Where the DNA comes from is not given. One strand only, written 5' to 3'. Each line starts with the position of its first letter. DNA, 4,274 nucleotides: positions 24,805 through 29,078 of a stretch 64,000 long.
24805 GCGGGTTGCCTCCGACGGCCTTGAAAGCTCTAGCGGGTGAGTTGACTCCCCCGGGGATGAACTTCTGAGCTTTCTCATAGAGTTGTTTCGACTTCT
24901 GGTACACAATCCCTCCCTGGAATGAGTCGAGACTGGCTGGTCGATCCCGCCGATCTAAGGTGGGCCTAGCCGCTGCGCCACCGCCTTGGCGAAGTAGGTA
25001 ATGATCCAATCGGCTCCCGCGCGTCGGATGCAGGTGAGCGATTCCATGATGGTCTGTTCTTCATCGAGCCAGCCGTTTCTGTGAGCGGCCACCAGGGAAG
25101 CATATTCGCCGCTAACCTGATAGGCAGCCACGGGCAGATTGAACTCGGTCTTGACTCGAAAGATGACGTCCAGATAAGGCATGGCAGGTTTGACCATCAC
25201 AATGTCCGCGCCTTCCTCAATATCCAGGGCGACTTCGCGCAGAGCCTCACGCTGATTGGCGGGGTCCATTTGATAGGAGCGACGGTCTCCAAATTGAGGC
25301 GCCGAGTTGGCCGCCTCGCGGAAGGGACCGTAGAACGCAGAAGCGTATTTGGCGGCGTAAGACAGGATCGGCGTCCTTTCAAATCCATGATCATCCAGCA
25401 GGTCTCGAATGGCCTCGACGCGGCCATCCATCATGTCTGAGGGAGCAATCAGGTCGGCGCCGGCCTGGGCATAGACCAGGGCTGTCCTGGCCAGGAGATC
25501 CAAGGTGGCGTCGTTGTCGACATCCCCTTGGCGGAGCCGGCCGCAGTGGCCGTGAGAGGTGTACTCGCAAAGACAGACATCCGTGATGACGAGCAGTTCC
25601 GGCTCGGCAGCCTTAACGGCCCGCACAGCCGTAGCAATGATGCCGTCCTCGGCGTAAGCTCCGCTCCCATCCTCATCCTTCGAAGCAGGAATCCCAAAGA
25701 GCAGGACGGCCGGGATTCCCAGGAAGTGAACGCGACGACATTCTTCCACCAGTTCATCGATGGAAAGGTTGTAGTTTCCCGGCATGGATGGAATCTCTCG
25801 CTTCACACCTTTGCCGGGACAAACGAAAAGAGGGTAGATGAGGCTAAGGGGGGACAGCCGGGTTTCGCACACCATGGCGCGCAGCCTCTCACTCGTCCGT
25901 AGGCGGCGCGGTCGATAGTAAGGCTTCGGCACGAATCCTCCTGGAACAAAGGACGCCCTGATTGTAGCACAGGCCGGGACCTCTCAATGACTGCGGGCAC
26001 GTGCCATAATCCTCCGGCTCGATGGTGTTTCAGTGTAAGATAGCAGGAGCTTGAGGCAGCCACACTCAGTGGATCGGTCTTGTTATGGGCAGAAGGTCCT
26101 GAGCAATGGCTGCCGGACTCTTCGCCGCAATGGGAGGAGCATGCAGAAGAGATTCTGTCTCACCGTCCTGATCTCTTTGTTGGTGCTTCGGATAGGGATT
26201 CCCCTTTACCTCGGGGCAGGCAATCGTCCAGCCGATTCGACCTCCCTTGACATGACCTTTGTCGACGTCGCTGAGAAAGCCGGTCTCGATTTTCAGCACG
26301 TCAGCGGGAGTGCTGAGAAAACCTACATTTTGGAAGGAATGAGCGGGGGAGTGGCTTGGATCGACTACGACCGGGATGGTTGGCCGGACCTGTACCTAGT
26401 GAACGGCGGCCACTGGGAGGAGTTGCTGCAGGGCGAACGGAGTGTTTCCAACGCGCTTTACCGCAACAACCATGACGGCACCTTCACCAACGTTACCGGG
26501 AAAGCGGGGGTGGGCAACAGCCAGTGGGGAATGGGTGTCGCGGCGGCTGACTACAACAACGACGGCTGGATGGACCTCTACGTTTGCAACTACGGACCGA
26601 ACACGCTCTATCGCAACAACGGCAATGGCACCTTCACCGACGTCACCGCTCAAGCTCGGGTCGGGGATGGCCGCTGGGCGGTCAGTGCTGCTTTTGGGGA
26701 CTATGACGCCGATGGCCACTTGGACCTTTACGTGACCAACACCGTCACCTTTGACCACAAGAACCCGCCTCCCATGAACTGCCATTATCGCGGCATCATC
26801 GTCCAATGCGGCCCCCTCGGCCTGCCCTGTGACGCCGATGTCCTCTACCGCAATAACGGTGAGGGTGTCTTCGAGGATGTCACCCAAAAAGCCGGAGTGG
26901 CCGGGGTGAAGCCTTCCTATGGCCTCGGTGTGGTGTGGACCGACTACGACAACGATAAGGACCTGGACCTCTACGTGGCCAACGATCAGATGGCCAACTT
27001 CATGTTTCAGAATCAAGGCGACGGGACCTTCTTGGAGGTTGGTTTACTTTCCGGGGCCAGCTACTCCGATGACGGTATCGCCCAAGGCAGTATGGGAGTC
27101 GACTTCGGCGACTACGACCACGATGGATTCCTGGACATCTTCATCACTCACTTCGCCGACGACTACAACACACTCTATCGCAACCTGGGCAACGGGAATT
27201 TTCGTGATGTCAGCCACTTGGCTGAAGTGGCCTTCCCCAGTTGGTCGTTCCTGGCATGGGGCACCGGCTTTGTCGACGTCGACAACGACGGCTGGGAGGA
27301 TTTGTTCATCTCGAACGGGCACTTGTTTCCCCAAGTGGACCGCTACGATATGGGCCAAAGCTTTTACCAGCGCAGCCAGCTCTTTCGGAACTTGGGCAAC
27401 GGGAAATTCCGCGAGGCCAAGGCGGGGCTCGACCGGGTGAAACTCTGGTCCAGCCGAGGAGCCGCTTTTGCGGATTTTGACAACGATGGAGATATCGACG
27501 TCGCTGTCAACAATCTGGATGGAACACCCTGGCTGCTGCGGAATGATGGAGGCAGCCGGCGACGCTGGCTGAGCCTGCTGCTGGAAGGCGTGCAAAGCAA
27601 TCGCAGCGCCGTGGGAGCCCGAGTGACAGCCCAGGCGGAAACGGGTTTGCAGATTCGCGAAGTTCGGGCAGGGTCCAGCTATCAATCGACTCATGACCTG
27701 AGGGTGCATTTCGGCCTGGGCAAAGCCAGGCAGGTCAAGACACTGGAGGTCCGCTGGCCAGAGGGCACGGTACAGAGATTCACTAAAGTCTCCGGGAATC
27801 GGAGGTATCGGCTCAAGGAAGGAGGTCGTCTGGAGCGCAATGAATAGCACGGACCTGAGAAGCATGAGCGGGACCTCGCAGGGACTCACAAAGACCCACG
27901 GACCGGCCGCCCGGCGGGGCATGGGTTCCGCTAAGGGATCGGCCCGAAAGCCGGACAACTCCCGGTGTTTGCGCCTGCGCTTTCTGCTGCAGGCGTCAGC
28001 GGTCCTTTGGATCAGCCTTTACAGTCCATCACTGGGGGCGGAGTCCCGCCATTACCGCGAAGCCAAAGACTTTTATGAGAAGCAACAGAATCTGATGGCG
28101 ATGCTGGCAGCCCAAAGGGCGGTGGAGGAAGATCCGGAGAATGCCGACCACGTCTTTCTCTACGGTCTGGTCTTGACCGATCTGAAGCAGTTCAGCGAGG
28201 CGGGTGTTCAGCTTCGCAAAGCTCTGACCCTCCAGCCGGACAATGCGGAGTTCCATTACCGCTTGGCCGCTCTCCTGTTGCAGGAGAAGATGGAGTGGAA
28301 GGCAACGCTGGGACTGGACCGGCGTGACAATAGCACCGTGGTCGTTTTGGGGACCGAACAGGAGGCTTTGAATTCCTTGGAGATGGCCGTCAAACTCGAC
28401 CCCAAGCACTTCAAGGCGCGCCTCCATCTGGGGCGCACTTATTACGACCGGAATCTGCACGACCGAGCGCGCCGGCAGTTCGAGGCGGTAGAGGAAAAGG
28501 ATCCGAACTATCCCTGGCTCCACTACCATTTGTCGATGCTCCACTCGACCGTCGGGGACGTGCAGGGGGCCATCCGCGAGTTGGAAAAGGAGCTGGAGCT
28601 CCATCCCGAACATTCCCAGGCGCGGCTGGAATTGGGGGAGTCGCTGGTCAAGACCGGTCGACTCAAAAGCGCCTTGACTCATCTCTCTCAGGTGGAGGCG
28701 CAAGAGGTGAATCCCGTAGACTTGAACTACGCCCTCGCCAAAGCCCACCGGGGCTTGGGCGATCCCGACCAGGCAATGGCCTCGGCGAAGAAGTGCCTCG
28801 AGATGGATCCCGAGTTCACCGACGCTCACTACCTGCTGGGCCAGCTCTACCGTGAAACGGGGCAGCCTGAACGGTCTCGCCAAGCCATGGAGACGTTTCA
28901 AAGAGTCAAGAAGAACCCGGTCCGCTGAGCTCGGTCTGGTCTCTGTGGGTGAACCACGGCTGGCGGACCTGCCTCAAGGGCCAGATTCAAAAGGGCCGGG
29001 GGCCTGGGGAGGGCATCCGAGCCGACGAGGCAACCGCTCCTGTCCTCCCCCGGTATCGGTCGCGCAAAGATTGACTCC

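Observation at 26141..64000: Five paralogous CRTAC1-like (FG-GAP/UnbV) + TPR gene pairs in 38 kb, with three TPR-centred modules adjacent to multiheme c-type cytochromes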

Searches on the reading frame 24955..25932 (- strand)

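Call 11: search_protein_families(library=pfam, proteins=[window:24955-25932:-], max_evalue=0.001)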
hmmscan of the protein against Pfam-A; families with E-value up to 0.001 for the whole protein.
window:24955-25932:- (325 aa): 1 family
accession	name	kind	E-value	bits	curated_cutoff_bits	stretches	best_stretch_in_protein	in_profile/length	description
PF00490.27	ALAD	-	2.9e-150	500.2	24.6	1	6-320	2-316/317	Delta-aminolevulinic acid dehydratase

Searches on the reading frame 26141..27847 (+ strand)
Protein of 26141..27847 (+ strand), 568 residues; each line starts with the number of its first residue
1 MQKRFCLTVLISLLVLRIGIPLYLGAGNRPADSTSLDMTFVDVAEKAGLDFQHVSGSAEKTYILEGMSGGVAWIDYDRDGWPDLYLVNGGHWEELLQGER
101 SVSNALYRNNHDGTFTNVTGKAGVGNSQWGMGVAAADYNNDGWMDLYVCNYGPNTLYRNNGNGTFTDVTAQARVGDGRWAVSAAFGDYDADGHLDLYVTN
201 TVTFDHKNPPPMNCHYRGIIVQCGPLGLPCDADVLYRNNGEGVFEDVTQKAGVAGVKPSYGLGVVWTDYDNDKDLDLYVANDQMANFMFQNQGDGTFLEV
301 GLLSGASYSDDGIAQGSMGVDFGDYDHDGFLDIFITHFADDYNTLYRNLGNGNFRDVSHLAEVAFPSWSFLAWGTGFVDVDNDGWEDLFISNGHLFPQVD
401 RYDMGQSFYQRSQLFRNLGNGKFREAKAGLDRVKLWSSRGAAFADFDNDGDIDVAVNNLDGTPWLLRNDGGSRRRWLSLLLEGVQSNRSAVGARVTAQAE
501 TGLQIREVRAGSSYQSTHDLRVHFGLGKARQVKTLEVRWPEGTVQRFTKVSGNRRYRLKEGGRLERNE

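Call 4: search_protein_families(library=pfam, proteins=[window:26141-27847:+], max_evalue=0.01)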
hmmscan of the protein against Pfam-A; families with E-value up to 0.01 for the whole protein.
window:26141-27847:+ (568 aa): 3 families
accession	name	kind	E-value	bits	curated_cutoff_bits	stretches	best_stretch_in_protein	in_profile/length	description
PF13517.12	FG-GAP_3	-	9.2e-60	199.6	26.9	7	137-198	1-61/61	FG-GAP-like repeat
PF07593.17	UnbV_ASPIC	-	1.4e-22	79.8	23.4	1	490-556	1-67/68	ASPIC and UnbV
PF01839.29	FG-GAP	-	3.7e-14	52.7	22.1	2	130-163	2-32/37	FG-GAP repeat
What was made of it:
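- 26141..27847 (+): CRTAC1_A: seven calcium-blade FG-GAP propeller plus UnbV_ASPIC domain, with signal peptide. Pfam FG-GAP_3 9e-60 and UnbV_ASPIC 1e-22 (call 4).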

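Call 32: search_solved_structures(query=window:26141-27847:+, max_evalue=0.001)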
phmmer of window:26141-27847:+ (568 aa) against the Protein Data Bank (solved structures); distinct sequences matched with E-value up to 0.001: 1.
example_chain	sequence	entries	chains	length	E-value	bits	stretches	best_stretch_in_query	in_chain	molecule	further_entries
9etn_A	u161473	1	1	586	7.2e-19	70.7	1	239-544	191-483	Cartilage acidic protein 1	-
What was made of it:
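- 26141..27847 (+): Human CRTAC1 structure 9etn E=7e-19 (call 32).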

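Call 35: search_protein_families(library=ncbifam, proteins=[window:26141-27847:+], max_evalue=0.001)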
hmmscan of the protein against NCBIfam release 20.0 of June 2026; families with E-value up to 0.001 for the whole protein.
window:26141-27847:+ (568 aa): 0 families

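Call 64: search_solved_structures(query=A3, max_evalue=0.01)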
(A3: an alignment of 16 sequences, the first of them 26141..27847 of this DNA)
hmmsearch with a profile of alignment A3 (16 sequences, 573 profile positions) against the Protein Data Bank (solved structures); distinct sequences matched with E-value up to 0.01: 30.
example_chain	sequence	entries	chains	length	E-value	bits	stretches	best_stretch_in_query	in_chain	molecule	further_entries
9etn_A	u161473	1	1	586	4.1e-33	117.6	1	247-563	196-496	Cartilage acidic protein 1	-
9ind_A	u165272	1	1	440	1.5e-05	26.6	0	106-147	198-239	Integrin alpha-V heavy chain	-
8tcf_A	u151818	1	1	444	0.00014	23.4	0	106-147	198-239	Integrin alpha-V heavy chain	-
8tcg_A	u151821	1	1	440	0.00024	22.7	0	106-147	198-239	Integrin alpha-V heavy chain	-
7ceb_A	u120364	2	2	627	0.00029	22.4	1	65-200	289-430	Integrin alpha-6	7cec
7y1t_A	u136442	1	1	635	0.0004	21.9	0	107-147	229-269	Integrin alpha-V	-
9xmm_A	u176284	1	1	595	0.00061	21.3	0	106-147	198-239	Integrin alpha-V heavy chain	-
6om2_A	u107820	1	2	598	0.00065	21.2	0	107-147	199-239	Integrin alpha-V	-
6om1_A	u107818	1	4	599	0.00066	21.2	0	107-147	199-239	Integrin alpha-V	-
5ffg_A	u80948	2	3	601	0.00066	21.2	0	107-147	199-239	Integrin alpha-V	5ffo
5nem_A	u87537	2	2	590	0.00091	20.7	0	106-147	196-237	Integrin alpha-V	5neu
5ner_A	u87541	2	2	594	0.00093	20.7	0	106-147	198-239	Integrin alpha-V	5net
4um9_A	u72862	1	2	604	0.00098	20.6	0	107-147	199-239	Integrin alpha-V heavy chain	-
9cz7_A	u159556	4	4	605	0.00099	20.6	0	107-147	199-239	Integrin alpha-V heavy chain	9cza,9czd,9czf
8ij5_E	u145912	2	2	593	0.0012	20.4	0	106-147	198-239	Integrin alpha-V heavy chain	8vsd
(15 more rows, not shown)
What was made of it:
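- On CRTAC1 / ASPIC-UnbV family: 9etn E=7e-19 with a single sequence (call 32) and E=4e-33 with profile A3 (call 64).
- Closest known: Vertebrate CRTAC1. Same: The bacterial profile matches 9etn at E=4e-33 and then integrin alpha chains (call 64).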

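Call 78: find_related_loci(query=A3, collection=metagenome_contigs, flank=10000)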
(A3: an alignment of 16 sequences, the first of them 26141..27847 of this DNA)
Query A3 (568 aa) in metagenome_contigs; peptide patterns used: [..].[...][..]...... (x = any residue, [..] = any of these).
600 stretches matched a pattern (row limit reached: there are more); 478 encode a relative of the query (tblastn E <= 1e-3); the best 80 are kept; 80 distinct loci.
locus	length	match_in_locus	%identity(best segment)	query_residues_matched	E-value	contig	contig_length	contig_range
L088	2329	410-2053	47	5-561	2e-167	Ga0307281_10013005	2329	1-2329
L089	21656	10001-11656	48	25-561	2e-153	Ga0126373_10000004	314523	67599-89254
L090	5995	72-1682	48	30-561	7e-155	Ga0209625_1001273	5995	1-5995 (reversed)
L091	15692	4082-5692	49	40-568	5e-153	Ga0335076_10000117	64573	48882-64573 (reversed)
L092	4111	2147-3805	46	11-560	2e-156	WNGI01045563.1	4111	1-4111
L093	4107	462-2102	49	10-561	3e-156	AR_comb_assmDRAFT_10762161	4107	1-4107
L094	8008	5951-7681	44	2-561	2e-150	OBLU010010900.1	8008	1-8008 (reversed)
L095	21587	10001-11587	48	31-561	2e-150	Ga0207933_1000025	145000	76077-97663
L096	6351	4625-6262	46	13-559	2e-149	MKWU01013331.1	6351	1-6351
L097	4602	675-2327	47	28-561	2e-151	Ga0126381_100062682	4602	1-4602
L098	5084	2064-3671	49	38-561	1e-150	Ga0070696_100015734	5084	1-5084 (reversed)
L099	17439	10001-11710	48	1-561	2e-148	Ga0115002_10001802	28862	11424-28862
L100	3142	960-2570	46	38-561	4e-155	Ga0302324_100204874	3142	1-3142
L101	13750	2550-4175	46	37-566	1e-147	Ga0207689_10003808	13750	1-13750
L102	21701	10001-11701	44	1-561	9e-148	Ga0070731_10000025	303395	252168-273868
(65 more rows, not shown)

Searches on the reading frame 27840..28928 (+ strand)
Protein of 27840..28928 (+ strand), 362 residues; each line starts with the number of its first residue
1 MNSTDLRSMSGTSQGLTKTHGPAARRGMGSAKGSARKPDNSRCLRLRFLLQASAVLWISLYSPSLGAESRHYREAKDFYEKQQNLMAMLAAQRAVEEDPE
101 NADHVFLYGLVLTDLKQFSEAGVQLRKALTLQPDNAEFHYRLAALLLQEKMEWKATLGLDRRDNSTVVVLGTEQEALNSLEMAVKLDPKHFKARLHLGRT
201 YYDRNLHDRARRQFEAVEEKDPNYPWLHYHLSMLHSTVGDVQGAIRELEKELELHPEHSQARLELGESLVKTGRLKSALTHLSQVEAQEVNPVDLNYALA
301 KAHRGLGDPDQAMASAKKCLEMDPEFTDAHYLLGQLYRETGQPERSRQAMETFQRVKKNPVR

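Call 4: search_protein_families(library=pfam, proteins=[window:27840-28928:+], max_evalue=0.01)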
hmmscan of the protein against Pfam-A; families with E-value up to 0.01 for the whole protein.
window:27840-28928:+ (362 aa): 25 families
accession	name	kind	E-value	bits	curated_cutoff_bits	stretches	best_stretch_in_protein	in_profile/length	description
PF14559.12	TPR_19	-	1.6e-32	112.1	25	4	306-352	4-50/68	Tetratricopeptide repeat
PF13431.12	TPR_17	-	7.9e-32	107.3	24.4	2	317-348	3-34/34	Tetratricopeptide repeat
PF13432.12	TPR_16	-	2.7e-30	104.8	32.7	4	297-351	1-55/65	Tetratricopeptide repeat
PF07719.23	TPR_2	-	1.2e-25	87.9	27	1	295-325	3-33/34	Tetratricopeptide repeat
PF13414.12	TPR_11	-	1.5e-25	89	26.8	3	109-148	1-40/42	TPR repeat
PF13181.12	TPR_8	-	9.6e-24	81.9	25.7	1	294-325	2-33/34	Tetratricopeptide repeat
PF13428.12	TPR_14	-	7e-23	79.2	23.5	3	294-336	2-44/44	Tetratricopeptide repeat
PF00515.34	TPR_1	-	2.1e-17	62.6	27.8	1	297-326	5-34/34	Tetratricopeptide repeat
PF12895.13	ANAPC3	-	2.2e-15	57.2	27.2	1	87-148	8-68/82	Anaphase-promoting complex, cyclosome, subunit 3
PF23914.1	TPR_CcmH_CycH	-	8.9e-14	52.1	42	1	88-151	36-99/158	Cytochrome c-type biogenesis protein H TPR domain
PF13174.12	TPR_6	-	1.7e-13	50.7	26.3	0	328-358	1-28/33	Tetratricopeptide repeat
PF13424.12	TPR_12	-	8.7e-11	42.3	30.1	0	205-254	24-74/77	Tetratricopeptide repeat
PF07721.20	TPR_4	-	1.7e-10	40.9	27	0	297-314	5-22/26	Tetratricopeptide repeat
PF24575.1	TPR_Slam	-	3.7e-10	40.6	35.2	0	227-280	49-102/104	Surface lipoprotein assembly modifier, N-terminal TPR repeats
PF14561.12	TPR_20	-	2.3e-09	37.9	25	1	243-284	6-47/90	Tetratricopeptide repeat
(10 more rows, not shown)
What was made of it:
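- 27840..28928 (+): TPR_A: secreted TPR protein, overlapping CRTAC1_A by 8 nt. TPR Pfam families (call 4).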

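Call 35: search_protein_families(library=ncbifam, proteins=[window:27840-28928:+], max_evalue=0.001)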
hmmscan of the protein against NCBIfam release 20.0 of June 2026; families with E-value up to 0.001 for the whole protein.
window:27840-28928:+ (362 aa): 29 families (the best 25 are shown)
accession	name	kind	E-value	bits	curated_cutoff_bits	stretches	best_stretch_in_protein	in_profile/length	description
NF040959.1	MamA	equivalog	1.2e-29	103.3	200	2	213-356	59-199/204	magnetosome protein MamA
TIGR02917.1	PEP_TPR_lipo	equivalog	3.2e-28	98.1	312.2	2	172-344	412-652/899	XrtA/PEP-CTERM system TPR-repeat protein PrsT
TIGR02521.1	type_IV_pilW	equivalog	1.5e-16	60.7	154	0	75-139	38-102/234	type IV pilus biogenesis/stability protein PilW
NF033762.1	social_mot_Tgl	equivalog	2.6e-16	59.7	225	1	210-353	50-196/252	social motility TPR repeat lipoprotein Tgl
TIGR02552.1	LcrH_SycD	equivalog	3.1e-13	49.6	104.8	0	271-358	30-117/136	SycD/LcrH family type III secretion system chaperone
TIGR00990.1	3a0801s09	subfamily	8.7e-13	47.8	757.25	1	169-285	343-459/615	mitochondrial import receptor subunit TOM70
NF033920.0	C39_PA2778_fam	equivalog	9.3e-13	48.2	150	0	68-156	156-244/255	PA2778 family cysteine peptidase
NF033758.1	gliding_GltE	equivalog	1.2e-12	47.6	225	2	174-346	171-344/411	adventurous gliding motility TPR repeat lipoprotein GltE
NF047558.1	TPR_END_plus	domain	5.2e-11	42.3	32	0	296-328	2-34/56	TPR end-of-group domain-containing protein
NF008755.0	PRK11788.1-3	equivalog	1.2e-10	41.3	430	0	237-312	192-268/388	lipopolysaccharide assembly protein LapB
NF008757.0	PRK11788.1-5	equivalog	3.2e-10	39.7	363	1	172-284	195-307/388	lipopolysaccharide assembly protein LapB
NF041522.1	TPR_sll0314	equivalog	3.5e-10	39.6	225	1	296-356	183-247/275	Sll0314/Alr1548 family TPR repeat-containing protein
NF008520.0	PRK11447.1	equivalog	5e-10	37.8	858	1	239-318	617-696/1157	cellulose synthase complex outer membrane protein BcsC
NF052312.1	T9SS_PorW_SprE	equivalog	1.1e-09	37.6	250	1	259-358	141-244/716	type IX secretion system periplasmic lipoprotein PorW/SprE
TIGR02795.1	tol_pal_ybgF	equivalog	4.1e-09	37.1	90.1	0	192-263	40-114/119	tol-pal system protein YbgF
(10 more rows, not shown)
